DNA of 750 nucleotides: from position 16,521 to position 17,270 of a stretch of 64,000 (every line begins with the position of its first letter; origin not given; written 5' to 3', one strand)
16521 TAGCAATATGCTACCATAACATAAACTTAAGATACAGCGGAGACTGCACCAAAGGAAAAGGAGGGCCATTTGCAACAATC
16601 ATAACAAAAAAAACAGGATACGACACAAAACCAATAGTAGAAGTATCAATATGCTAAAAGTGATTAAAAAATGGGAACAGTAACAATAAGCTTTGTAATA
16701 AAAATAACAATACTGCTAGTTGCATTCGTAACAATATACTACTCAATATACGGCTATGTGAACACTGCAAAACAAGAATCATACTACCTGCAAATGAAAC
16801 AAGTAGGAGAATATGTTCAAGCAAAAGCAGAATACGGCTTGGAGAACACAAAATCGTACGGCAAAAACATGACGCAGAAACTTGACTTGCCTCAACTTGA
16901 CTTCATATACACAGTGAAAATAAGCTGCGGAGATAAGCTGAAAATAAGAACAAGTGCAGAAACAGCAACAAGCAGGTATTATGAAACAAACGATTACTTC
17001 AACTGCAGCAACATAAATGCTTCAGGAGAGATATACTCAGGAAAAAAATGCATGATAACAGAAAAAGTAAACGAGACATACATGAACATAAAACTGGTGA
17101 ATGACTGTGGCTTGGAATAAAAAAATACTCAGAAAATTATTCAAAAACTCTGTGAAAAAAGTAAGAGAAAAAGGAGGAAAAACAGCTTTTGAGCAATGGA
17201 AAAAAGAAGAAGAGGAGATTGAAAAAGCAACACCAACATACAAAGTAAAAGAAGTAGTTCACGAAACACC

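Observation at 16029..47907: Three separate type IV pilus-like (TFF) assembly modules and at least 12 class III-signal pilin candidates within about 30 kb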

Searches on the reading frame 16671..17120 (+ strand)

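Call 4: search_protein_families(library=pfam, max_evalue=0.01, proteins=[window:16671-17120:+])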
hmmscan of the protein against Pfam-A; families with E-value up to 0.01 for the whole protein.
window:16671-17120:+ (149 aa): 0 families

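Call 25: search_protein_families(library=pfam, max_evalue=5, proteins=[window:16671-17120:+])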
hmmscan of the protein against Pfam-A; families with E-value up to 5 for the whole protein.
window:16671-17120:+ (149 aa): 1 family
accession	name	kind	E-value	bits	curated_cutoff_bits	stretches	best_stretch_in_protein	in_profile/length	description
PF07807.16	RED_C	-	0.053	14.4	27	1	33-94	18-78/112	RED-like protein C-terminal region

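Call 47: search_protein_families(library=ncbifam, max_evalue=1, proteins=[window:16671-17120:+])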
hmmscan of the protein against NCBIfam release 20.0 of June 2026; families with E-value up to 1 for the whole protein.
window:16671-17120:+ (149 aa): 1 family
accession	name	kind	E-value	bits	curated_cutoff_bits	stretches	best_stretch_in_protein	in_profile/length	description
NF047991.1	RP671aFamTckup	equivalog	0.067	13.2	120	1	9-45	37-72/80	RP671a family tick cell line-upregulated protein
